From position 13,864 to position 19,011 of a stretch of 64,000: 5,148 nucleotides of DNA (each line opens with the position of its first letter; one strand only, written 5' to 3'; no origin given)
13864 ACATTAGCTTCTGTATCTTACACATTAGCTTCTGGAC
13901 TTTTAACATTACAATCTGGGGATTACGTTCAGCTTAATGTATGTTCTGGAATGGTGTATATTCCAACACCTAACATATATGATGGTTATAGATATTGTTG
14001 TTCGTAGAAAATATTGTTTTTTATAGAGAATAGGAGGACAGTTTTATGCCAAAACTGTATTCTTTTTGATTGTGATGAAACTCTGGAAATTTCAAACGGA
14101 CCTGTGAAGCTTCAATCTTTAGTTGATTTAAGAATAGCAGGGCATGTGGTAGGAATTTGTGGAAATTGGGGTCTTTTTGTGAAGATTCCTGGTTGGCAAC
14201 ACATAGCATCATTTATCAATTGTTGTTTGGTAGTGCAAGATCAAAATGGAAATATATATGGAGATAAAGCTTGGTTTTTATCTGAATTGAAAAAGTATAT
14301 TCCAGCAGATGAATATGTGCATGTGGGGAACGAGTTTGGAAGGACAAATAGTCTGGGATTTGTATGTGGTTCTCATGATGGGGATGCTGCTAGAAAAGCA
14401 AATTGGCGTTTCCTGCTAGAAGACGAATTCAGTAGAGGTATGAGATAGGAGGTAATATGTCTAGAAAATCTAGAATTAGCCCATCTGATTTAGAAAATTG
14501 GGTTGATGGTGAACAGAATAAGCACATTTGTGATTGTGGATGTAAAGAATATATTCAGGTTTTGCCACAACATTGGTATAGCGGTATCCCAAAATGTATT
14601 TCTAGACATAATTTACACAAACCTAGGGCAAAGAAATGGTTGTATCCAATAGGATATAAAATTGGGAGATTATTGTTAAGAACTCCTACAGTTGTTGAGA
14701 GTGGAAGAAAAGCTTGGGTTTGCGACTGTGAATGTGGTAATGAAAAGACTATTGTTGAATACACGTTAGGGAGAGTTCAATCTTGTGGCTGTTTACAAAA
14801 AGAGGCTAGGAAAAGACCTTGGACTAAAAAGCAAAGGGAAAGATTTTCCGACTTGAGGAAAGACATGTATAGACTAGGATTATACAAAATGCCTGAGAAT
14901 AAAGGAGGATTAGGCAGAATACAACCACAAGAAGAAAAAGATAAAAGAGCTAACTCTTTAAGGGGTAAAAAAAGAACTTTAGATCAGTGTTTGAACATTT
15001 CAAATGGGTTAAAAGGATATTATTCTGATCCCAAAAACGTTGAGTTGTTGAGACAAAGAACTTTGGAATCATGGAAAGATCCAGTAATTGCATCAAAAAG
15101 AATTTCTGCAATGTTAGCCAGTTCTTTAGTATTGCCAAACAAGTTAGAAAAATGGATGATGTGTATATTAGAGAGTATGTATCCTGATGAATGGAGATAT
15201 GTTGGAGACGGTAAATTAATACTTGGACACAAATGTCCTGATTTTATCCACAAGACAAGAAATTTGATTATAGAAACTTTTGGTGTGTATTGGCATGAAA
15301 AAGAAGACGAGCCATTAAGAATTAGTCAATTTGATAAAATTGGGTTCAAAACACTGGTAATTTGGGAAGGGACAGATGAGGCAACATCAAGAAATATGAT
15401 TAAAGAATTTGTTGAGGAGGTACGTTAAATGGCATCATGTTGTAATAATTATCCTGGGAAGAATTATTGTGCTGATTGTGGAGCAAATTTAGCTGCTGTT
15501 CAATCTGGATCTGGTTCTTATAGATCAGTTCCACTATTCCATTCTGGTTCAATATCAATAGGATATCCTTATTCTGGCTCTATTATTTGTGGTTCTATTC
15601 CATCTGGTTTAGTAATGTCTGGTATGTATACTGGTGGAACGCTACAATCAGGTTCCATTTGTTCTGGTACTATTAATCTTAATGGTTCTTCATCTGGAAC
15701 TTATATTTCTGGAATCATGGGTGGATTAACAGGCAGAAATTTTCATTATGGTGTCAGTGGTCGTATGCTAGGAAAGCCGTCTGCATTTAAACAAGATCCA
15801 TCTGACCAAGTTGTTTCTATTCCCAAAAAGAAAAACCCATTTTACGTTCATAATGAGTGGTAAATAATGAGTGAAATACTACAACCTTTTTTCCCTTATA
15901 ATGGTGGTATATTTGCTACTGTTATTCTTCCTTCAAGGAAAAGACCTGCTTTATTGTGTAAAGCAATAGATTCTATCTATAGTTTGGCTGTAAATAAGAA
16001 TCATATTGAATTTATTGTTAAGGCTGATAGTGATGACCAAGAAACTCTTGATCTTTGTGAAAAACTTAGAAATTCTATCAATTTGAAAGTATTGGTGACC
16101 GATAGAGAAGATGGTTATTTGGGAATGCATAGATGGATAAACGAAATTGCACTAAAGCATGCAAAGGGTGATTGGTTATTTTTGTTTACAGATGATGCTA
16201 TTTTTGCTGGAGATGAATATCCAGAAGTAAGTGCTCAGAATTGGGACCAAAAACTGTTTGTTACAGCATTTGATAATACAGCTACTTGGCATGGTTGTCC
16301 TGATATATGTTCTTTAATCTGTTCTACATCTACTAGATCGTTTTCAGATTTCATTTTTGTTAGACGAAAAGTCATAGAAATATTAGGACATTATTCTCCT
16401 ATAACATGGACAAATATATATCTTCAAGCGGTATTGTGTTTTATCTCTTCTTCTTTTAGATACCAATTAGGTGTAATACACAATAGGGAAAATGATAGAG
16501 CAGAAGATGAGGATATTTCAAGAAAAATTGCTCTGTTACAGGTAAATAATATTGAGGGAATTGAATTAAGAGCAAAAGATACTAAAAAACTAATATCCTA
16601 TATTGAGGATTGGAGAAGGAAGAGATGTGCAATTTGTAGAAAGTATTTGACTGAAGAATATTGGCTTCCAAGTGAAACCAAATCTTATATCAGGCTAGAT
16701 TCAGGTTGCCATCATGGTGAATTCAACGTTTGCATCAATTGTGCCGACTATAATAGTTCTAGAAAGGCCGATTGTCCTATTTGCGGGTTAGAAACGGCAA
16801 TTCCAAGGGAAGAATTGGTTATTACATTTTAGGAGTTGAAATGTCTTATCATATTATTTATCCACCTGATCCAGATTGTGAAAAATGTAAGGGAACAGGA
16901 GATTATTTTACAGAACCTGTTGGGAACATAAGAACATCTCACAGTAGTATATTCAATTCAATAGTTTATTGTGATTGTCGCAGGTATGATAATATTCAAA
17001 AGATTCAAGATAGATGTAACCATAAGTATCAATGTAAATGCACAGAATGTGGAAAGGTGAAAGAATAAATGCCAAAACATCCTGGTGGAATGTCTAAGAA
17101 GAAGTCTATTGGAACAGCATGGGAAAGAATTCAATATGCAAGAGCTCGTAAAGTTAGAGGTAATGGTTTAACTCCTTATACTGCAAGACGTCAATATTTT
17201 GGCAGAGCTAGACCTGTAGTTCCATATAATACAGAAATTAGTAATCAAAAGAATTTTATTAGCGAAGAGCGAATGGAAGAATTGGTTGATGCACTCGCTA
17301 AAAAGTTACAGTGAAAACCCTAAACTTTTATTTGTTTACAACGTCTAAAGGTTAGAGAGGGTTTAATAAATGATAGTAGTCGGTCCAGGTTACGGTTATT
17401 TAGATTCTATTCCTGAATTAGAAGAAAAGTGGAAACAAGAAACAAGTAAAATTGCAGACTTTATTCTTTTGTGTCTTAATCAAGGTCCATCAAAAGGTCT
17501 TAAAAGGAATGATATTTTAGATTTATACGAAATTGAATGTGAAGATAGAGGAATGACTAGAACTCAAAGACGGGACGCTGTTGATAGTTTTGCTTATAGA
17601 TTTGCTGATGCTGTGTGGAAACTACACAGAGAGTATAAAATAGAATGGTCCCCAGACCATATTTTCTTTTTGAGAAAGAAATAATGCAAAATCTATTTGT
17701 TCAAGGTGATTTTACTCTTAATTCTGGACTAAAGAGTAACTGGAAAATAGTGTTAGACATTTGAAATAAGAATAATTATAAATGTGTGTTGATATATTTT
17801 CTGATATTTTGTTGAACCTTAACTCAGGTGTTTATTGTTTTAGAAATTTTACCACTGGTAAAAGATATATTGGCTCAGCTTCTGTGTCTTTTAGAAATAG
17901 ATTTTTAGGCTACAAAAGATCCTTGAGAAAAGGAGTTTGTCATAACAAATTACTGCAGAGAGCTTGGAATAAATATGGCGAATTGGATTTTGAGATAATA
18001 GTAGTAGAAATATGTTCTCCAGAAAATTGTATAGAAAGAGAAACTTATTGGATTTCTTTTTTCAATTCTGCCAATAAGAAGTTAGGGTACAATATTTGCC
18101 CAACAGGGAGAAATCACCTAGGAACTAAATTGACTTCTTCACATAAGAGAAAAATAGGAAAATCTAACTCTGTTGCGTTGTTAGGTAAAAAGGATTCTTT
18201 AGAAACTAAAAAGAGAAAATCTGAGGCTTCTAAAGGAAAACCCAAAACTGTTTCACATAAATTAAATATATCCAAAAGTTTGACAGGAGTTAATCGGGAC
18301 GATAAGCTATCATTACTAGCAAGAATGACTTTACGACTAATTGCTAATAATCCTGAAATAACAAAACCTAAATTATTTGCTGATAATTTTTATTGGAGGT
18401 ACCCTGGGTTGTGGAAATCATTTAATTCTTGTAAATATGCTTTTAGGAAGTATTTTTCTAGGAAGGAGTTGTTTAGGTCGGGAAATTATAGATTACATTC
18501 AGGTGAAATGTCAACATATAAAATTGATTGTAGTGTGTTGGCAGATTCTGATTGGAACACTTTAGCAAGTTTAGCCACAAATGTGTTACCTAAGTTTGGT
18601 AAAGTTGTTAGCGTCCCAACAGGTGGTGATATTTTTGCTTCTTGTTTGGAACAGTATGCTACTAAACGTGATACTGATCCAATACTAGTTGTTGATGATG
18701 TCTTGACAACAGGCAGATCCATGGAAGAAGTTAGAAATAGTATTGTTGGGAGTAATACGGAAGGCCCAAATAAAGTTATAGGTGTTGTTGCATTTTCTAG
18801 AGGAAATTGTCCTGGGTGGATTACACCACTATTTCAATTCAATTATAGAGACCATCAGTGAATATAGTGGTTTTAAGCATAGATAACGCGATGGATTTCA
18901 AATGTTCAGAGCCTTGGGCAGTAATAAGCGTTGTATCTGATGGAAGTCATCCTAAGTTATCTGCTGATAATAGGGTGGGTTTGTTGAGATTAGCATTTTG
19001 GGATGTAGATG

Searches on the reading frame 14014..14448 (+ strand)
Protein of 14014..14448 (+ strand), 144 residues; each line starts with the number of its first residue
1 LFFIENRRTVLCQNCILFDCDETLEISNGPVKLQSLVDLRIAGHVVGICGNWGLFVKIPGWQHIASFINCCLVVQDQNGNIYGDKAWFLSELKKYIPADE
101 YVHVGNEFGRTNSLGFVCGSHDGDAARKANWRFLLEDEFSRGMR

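Call 6: search_protein_families(library=pfam, proteins=[window:14014-14448:+], max_evalue=0.01)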
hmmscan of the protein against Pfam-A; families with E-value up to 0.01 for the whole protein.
window:14014-14448:+ (144 aa): 0 families

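Call 62: search_protein_families(library=phrogs, proteins=[window:14014-14448:+], max_evalue=0.01)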
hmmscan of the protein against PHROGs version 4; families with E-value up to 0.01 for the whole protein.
window:14014-14448:+ (144 aa): 0 families

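Call 64: search_protein_families(library=ncbifam, proteins=[window:14014-14448:+], max_evalue=0.001)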
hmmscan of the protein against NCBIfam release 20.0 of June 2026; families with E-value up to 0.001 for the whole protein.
window:14014-14448:+ (144 aa): 0 families

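Call 73: predict_structure(protein=window:14014-14448:+)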
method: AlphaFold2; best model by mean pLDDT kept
length: 144 residues; sequences in the alignment: 1
mean_pLDDT: 31.1   pTM: 0.25
mean pLDDT of the five models: 31.1, 30.1, 29.0, 28.4, 26.9
residues with pLDDT >= 90: 0; 70-90: 0; 50-70: 0; < 50: 144
segments of 3 or more residues with pLDDT < 50: 1-144
pLDDT, mean of each block of 10 residues (from residue 1): 23 28 26 28 33 38 32 37 44 40 27 28 27 27 26
secondary structure, 60 per line:
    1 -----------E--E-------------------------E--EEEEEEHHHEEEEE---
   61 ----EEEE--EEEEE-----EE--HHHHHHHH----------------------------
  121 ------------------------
elements in order: E44-49 E53-57 E65-68 E71-75 H85-92

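Call 74: find_homologous_proteins(query=window:14014-14448:+, max_evalue=0.001)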
Query window:14014-14448:+ (144 aa): 85 proteins with E <= 0.001 among 88 candidates.
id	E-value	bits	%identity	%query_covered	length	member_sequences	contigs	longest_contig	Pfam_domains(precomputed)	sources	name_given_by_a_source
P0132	1.8e-96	338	99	100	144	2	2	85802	-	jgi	-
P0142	5.1e-63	230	75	88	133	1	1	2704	-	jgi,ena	jgi:hypothetical protein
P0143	5.6e-63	229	76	91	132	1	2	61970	-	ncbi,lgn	-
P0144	5.4e-62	226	72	88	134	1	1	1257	-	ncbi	-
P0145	2.8e-61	224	69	88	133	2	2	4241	-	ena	-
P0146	6.3e-61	223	71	88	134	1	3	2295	-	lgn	-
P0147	3.2e-60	220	70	88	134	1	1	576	-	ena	-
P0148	1.5e-59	218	69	88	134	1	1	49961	-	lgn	-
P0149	1.9e-59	218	69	88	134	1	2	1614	-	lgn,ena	-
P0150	3.7e-59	217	71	88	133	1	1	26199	-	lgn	-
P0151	2.5e-56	208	68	88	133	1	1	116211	-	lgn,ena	-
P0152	1.7e-54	202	66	88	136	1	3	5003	-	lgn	-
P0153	6.3e-52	194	63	90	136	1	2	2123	-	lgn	-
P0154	3.0e-51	191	60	93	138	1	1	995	-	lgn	-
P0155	2.1e-50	189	62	92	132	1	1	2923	-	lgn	-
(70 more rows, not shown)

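Call 77: find_encoding_contigs(protein=P0143, flank=10000, max_places=2)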
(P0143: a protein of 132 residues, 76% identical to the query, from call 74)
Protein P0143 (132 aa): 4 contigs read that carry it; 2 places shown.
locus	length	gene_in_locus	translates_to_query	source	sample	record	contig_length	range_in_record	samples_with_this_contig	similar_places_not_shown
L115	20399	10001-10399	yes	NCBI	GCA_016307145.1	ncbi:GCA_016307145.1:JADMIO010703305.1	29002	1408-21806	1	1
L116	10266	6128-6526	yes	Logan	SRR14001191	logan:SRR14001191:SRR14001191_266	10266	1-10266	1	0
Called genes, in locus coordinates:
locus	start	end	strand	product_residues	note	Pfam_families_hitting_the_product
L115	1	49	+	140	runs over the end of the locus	-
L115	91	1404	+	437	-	PF20208:ARPP-1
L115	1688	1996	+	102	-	PF14216:DUF4326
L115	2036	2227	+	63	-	-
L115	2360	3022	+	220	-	-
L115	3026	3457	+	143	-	-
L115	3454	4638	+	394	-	PF13439:Glyco_transf_4, PF13579:Glyco_trans_4_4 (faint), PF00534:Glycos_transf_1, PF13692:Glyco_trans_1_4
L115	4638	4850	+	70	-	-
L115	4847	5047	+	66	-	-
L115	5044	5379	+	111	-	-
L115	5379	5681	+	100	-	-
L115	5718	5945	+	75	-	-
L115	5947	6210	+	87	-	-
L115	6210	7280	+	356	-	PF20706:GT4-conflict, PF00534:Glycos_transf_1, PF13692:Glyco_trans_1_4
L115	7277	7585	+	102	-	-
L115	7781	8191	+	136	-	-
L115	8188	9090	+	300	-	-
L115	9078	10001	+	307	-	-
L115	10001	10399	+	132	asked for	-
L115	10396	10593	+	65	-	-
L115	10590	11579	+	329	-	PF00288:GHMP_kinases_N, PF08544:GHMP_kinases_C (weak)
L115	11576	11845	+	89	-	-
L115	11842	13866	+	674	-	PF02310:B12-binding (weak), PF04055:Radical_SAM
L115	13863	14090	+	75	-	-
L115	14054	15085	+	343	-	PF01370:Epimerase, PF16363:GDP_Man_Dehyd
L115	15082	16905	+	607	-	PF00456:Transketolase_N, PF13292:DXP_synthase_N (faint), PF00676:E1_dh (faint), PF02779:Transket_pyr, PF02780:Transketolase_C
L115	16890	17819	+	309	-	PF01073:3Beta_HSD, PF01370:Epimerase, PF02719:Polysacc_synt_2, PF04321:RmlD_sub_bind, PF05368:NmrA (weak), PF16363:GDP_Man_Dehyd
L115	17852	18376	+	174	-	-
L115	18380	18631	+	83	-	-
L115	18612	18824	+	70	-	-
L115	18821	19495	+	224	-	PF00483:NTP_transferase, PF12804:NTP_transf_3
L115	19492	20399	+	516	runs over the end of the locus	PF02310:B12-binding, PF04055:Radical_SAM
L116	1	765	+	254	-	?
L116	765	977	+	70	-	-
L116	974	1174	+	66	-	-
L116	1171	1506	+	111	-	-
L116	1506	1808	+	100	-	-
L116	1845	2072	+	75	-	-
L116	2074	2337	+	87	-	-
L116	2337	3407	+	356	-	PF20706:GT4-conflict, PF00534:Glycos_transf_1, PF13692:Glyco_trans_1_4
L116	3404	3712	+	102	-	-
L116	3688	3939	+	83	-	-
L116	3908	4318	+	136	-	-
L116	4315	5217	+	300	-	-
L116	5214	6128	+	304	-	-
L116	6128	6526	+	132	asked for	-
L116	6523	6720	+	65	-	-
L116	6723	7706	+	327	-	PF00288:GHMP_kinases_N, PF08544:GHMP_kinases_C (weak)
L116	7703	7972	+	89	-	-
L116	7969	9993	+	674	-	PF02310:B12-binding (weak), PF04055:Radical_SAM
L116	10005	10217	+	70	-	-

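Call 80: predict_structure(alignment_id=A2)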
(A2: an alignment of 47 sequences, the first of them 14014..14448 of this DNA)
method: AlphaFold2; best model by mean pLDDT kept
length: 144 residues; sequences in the alignment: 47
mean_pLDDT: 94.0   pTM: 0.86
mean pLDDT of the five models: 94.0, 93.1, 92.9, 92.9, 92.8
residues with pLDDT >= 90: 130; 70-90: 4; 50-70: 10; < 50: 0
segments of 3 or more residues with pLDDT < 50: none
pLDDT, mean of each block of 10 residues (from residue 1): 61 92 98 98 96 96 95 95 96 96 98 97 98 98 96
secondary structure, 60 per line:
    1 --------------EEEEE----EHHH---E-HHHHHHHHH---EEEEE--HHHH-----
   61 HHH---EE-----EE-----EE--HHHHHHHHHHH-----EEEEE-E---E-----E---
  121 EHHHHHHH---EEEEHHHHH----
elements in order: E15-19 H33-41 E45-49 H52-55 H85-95 E101-105 H122-128 E132-135 H136-140

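Call 82: fold_search(model_id=the predicted structure, library=pdb)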
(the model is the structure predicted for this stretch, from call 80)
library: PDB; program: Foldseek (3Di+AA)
matches with E <= 10: 1431; with E <= 0.001: 0
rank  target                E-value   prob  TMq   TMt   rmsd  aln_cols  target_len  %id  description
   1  4we3_D                2.6e-02  0.57  0.36  0.20   8.9       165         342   10  STRUCTURE OF THE BINARY COMPLEX OF A ZINGIBER OFFICINALE DOUBLE BOND REDUCTASE IN COMPLEX WITH NADP MONOCLINIC CRYSTAL (released 2015-09-30)
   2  4we3_C                2.8e-02  0.63  0.38  0.20   8.8       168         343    9  STRUCTURE OF THE BINARY COMPLEX OF A ZINGIBER OFFICINALE DOUBLE BOND REDUCTASE IN COMPLEX WITH NADP MONOCLINIC CRYSTAL (released 2015-09-30)
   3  9d6x_C                2.8e-02  0.60  0.35  0.19   9.8       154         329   10  Crystal structure of Human Prostaglandin reductase 1 (PTGR1) in complex with methotrexate (Monoclinic P form) (released 2025-08-20)
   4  4tkm_A                4.1e-02  0.69  0.34  0.23   7.2       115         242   14  Crystal structure of NADH-dependent reductase A1-R' complexed with NAD (released 2014-06-25)
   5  3u7g_A                5.9e-02  0.94  0.53  0.24   6.5       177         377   15  Crystal structure of mPNKP catalytic fragment (D170A) bound to single-stranded DNA (TCCTAp) (released 2011-12-14)
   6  3zvn_A                5.9e-02  0.92  0.53  0.23   7.1       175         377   16  The structural basis for substrate recognition by mammalian polynucleotide kinase 3' phosphatase (released 2011-11-16)
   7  2iya_A                6.3e-02  0.72  0.41  0.17   7.1       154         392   11  The crystal structure of macrolide glycosyltransferases: A blueprint for antibiotic engineering (released 2007-03-27)
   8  6eow_D                6.3e-02  0.47  0.37  0.21   6.9       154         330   12  Structure of Raspberry Ketone Synthase with Hydroxybenzalacetone (released 2018-10-24)
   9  4jbh_D                6.3e-02  0.44  0.35  0.19   7.4       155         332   10  2.2A resolution structure of cobalt and zinc bound thermostable alcohol dehydrogenase from Pyrobaculum aerophilum (released 2013-06-19)
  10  8g0s_C                6.3e-02  0.38  0.28  0.10  11.0       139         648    9  Crystal Structure of Acetyl-CoA synthetase in complex with a cyclopentyl ester AMP inhibitor from Cryptococcus neoform (released 2023-02-15)
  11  3edm_A                7.2e-02  0.63  0.34  0.24   7.2       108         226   13  Crystal structure of a short chain dehydrogenase from Agrobacterium tumefaciens (released 2008-09-30)
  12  3u7f_B                7.6e-02  0.90  0.51  0.22   7.2       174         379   16  Crystal structure of mPNKP catalytic fragment (D170A) bound to single-stranded DNA (TCCTCp) (released 2011-12-14)
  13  4fkz_A                7.6e-02  0.80  0.45  0.20   6.5       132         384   14  Crystal structure of Bacillus subtilis UDP-GlcNAc 2-epimerase in complex with UDP-GlcNAc and UDP (released 2013-05-08)
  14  3edm_B                7.6e-02  0.63  0.35  0.25   7.1       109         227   13  Crystal structure of a short chain dehydrogenase from Agrobacterium tumefaciens (released 2008-09-30)
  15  2jan_B                7.6e-02  0.47  0.31  0.14   7.6       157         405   13  TYROSYL-TRNA SYNTHETASE FROM MYCOBACTERIUM TUBERCULOSIS IN UNLIGANDED STATE (released 2008-02-05)
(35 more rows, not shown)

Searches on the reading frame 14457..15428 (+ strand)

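Call 6: search_protein_families(library=pfam, proteins=[window:14457-15428:+], max_evalue=0.01)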
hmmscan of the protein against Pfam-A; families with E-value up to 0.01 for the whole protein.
window:14457-15428:+ (323 aa): 1 family
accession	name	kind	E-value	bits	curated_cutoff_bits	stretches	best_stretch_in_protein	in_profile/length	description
PF07325.16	Curto_V2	-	0.0037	17.6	25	1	91-163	31-103/126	Curtovirus V2 protein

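Call 62: search_protein_families(library=phrogs, proteins=[window:14457-15428:+], max_evalue=0.01)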
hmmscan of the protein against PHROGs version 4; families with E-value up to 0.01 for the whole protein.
window:14457-15428:+ (323 aa): 3 families
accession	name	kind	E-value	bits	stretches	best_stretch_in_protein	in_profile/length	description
phrog_374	-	DNA, RNA and nucleotide metabolism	1.2e-09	38.5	1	20-124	153-261/617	HNH endonuclease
phrog_27240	-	unknown function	9.3e-06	27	1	84-129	27-72/132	-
phrog_15625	-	unknown function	7.1e-05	24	0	84-102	54-73/133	-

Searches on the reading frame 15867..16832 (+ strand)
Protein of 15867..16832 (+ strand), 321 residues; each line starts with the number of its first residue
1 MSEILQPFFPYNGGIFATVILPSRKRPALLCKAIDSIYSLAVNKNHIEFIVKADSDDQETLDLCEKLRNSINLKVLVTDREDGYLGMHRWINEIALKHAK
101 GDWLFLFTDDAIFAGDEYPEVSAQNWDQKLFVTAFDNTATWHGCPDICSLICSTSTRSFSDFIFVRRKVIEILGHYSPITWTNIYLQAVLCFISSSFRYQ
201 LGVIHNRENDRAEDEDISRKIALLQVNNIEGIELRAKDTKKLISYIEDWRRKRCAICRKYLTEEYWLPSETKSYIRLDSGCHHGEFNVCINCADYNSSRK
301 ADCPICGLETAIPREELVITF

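Call 6: search_protein_families(library=pfam, proteins=[window:15867-16832:+], max_evalue=0.01)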
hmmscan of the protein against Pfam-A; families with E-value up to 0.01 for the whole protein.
window:15867-16832:+ (321 aa): 3 families
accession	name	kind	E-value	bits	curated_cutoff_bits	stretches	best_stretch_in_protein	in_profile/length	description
PF00535.33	Glycos_transf_2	-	7.3e-08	33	23.3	1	18-120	1-98/168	Glycosyl transferase family 2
PF13641.12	Glyco_tranf_2_3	-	6e-05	23.6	27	1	18-116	4-102/230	Glycosyltransferase like family 2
PF13704.12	Glyco_tranf_2_4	-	0.0021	18.9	27.5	1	48-110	21-81/98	Glycosyl transferase family 2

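Call 62: search_protein_families(library=phrogs, proteins=[window:15867-16832:+], max_evalue=0.01)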
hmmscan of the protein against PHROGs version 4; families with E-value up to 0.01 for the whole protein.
window:15867-16832:+ (321 aa): 0 families

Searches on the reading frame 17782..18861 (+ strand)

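Call 9: search_protein_families(library=phrogs, proteins=[window:17782-18861:+], max_evalue=0.001)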
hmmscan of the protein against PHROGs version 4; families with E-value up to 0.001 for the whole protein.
window:17782-18861:+ (359 aa): 4 families
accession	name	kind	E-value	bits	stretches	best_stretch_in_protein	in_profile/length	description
phrog_314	-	DNA, RNA and nucleotide metabolism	4e-31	109.6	1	15-225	179-363/574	homing endonuclease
phrog_7168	-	DNA, RNA and nucleotide metabolism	1.2e-20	75.1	1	16-167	3-150/284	homing endonuclease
phrog_5123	-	DNA, RNA and nucleotide metabolism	2.3e-08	35.1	1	17-117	4-102/152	homing endonuclease with GIY-YIG motif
phrog_19446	-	DNA, RNA and nucleotide metabolism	4.5e-06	27.3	1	17-192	4-175/254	homing endonuclease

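Call 10: search_protein_families(library=pfam, proteins=[window:17782-18861:+], max_evalue=0.001)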
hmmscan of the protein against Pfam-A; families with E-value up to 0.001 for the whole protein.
window:17782-18861:+ (359 aa): 1 family
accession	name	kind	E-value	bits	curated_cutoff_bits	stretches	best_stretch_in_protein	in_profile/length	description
PF01541.30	GIY-YIG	-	1.7e-06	28.6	22.6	1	15-98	2-75/78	GIY-YIG catalytic domain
